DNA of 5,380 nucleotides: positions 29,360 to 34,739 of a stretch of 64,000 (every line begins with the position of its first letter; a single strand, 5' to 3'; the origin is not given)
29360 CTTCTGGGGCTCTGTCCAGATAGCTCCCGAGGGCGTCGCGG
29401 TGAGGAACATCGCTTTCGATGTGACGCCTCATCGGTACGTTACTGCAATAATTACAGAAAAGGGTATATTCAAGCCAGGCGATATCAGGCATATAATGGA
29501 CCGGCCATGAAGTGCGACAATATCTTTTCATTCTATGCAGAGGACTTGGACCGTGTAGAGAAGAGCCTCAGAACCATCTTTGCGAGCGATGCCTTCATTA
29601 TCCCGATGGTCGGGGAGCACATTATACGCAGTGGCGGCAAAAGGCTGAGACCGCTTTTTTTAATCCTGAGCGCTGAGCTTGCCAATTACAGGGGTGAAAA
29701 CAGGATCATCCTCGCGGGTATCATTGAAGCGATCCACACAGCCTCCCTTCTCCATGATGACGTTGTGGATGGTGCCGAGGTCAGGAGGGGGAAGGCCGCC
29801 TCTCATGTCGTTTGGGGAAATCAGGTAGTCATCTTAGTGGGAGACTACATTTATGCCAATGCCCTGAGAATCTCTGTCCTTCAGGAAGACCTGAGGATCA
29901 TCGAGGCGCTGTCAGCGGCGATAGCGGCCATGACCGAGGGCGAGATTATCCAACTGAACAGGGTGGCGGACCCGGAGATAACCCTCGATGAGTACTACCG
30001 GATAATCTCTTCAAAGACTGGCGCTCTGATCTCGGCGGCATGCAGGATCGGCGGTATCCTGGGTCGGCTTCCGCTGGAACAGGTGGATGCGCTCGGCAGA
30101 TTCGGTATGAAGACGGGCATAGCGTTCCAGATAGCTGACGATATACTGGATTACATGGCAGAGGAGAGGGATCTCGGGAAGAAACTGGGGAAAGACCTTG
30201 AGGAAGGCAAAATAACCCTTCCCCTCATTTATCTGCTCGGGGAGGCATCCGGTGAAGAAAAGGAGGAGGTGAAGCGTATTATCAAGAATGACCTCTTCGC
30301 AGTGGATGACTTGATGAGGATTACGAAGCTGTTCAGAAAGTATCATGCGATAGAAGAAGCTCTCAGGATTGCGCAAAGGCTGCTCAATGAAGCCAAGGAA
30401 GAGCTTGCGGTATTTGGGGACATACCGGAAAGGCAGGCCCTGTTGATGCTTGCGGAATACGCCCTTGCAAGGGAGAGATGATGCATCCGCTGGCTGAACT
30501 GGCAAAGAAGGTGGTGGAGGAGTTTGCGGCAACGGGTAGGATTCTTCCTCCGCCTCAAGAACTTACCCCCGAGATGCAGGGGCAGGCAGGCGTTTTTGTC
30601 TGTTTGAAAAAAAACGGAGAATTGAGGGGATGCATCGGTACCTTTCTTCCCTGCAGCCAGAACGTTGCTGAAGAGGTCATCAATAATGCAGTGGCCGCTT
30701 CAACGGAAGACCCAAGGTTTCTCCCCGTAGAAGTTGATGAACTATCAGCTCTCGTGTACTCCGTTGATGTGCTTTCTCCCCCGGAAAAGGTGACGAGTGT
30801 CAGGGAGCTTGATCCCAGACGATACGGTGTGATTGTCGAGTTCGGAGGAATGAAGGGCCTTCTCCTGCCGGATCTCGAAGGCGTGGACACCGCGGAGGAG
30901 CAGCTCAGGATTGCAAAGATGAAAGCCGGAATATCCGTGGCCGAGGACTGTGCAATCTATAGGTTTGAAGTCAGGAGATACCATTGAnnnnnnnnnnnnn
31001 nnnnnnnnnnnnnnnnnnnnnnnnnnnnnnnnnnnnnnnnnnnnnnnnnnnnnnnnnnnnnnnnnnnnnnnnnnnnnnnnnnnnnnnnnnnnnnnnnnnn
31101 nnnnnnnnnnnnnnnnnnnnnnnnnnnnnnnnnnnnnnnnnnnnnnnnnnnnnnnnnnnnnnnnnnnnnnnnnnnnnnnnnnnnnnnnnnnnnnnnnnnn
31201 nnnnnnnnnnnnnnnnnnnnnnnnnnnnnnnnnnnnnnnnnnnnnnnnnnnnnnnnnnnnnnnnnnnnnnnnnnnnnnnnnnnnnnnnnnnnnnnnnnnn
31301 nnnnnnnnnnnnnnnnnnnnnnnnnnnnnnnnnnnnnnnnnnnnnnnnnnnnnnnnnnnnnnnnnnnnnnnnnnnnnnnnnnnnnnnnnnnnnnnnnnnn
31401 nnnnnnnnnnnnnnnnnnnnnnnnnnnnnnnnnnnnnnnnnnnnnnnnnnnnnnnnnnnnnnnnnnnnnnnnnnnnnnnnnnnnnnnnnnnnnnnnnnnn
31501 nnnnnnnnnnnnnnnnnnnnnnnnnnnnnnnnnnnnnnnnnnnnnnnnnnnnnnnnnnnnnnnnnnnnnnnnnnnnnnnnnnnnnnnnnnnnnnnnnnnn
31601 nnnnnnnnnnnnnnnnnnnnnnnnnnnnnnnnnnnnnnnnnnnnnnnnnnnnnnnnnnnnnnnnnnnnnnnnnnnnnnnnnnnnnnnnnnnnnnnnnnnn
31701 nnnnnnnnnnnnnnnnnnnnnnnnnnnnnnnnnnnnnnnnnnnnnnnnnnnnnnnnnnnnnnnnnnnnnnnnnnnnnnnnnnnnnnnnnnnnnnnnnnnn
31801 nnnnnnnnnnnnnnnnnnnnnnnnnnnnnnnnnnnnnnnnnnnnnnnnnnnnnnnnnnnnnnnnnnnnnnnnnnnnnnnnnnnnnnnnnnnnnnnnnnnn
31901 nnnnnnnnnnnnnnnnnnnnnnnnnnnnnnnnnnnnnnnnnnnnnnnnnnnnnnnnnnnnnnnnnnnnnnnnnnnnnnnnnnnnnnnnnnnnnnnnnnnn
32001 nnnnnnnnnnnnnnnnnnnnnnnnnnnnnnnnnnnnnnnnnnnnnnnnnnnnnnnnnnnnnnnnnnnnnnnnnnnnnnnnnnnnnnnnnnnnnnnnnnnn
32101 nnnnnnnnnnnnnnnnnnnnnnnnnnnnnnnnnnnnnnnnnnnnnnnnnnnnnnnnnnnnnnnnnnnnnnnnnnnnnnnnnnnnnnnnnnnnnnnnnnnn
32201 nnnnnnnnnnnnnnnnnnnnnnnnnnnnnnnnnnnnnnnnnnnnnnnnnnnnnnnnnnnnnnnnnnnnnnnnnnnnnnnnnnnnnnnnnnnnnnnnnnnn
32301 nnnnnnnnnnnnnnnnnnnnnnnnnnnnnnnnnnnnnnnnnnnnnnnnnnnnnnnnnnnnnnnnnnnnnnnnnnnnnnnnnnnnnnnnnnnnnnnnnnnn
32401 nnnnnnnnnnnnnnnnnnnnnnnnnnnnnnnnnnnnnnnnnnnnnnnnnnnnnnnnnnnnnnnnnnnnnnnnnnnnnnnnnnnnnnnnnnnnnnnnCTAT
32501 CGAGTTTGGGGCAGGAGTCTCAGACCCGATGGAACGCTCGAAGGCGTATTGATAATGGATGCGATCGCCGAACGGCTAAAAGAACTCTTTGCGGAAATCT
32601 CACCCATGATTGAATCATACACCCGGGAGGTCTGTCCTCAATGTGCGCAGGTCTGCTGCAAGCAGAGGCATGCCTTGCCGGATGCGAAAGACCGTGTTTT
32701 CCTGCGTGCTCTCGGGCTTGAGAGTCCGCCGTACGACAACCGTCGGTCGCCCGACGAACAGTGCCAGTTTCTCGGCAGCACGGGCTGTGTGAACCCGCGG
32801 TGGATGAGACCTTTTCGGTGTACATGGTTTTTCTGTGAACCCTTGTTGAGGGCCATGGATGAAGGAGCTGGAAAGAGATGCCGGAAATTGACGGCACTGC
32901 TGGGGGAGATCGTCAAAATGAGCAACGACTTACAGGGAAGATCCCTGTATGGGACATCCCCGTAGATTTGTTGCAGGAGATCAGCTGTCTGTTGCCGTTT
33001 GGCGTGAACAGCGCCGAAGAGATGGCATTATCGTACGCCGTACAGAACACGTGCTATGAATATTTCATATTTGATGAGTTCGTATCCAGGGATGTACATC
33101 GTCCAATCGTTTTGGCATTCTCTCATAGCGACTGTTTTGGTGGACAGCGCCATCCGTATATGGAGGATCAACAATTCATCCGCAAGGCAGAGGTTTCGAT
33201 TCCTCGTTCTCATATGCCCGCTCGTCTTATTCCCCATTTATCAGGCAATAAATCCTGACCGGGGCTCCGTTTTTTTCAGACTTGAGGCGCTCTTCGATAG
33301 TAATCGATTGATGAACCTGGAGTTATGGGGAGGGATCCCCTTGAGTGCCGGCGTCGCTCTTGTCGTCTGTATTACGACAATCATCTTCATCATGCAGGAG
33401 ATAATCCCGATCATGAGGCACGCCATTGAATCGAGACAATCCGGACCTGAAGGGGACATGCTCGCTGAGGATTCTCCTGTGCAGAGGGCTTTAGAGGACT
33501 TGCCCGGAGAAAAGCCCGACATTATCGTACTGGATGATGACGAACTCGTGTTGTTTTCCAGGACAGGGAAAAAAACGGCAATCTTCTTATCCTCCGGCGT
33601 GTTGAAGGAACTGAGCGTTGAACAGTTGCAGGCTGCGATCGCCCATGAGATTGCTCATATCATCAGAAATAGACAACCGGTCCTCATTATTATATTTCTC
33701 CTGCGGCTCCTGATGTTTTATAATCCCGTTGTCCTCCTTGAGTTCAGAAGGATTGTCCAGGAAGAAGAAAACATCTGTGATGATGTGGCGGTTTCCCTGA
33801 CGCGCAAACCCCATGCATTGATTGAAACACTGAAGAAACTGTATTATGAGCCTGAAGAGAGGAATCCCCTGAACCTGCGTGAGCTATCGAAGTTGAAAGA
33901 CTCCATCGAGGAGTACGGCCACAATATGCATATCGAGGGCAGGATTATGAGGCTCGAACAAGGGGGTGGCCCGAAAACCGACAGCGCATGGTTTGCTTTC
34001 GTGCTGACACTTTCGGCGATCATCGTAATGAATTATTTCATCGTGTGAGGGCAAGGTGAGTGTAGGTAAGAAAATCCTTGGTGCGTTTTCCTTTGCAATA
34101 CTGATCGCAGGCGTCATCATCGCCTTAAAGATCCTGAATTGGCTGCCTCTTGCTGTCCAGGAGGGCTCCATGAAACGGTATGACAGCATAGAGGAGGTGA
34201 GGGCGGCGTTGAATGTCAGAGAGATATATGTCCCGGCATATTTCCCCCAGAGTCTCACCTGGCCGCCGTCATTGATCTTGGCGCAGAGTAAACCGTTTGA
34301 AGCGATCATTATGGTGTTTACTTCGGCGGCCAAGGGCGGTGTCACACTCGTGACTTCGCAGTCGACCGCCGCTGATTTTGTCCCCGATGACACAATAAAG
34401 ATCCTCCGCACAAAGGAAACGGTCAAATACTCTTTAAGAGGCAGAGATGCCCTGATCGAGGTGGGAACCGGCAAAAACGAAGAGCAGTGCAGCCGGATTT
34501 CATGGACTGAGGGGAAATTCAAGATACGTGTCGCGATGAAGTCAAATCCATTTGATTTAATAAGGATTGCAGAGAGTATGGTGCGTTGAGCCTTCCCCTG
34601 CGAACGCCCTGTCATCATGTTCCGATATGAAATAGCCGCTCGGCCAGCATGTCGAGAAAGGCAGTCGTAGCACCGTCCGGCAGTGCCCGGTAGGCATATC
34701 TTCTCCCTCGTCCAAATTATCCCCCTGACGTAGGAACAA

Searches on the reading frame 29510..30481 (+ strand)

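Call 67: search_protein_families(library=pfam, proteins=[window:29510-30481:+], max_evalue=0.001)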
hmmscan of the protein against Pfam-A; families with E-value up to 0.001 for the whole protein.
window:29510-30481:+ (323 aa): 1 family
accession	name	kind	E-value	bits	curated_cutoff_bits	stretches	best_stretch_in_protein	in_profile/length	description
PF00348.22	polyprenyl_synt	-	1.6e-67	227.8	27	1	34-271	7-247/251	Polyprenyl synthetase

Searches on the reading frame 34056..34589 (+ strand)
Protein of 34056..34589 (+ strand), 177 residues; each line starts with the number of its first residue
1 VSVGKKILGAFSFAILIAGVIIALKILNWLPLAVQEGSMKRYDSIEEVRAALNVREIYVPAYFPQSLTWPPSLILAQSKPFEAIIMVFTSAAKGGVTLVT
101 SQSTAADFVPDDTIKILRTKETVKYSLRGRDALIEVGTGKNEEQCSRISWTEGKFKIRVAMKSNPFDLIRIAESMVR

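Call 25: search_protein_families(library=ncbifam, proteins=[window:34056-34589:+], max_evalue=1)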
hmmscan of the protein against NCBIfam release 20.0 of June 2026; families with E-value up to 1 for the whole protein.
window:34056-34589:+ (177 aa): 0 families

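Call 26: search_protein_families(library=pfam, proteins=[window:34056-34589:+], max_evalue=1)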
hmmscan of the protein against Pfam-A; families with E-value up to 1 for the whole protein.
window:34056-34589:+ (177 aa): 1 family
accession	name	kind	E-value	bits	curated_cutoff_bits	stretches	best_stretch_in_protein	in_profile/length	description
PF12716.12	Apq12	-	0.13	12.6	25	1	10-30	4-24/54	Nuclear pore assembly and biogenesis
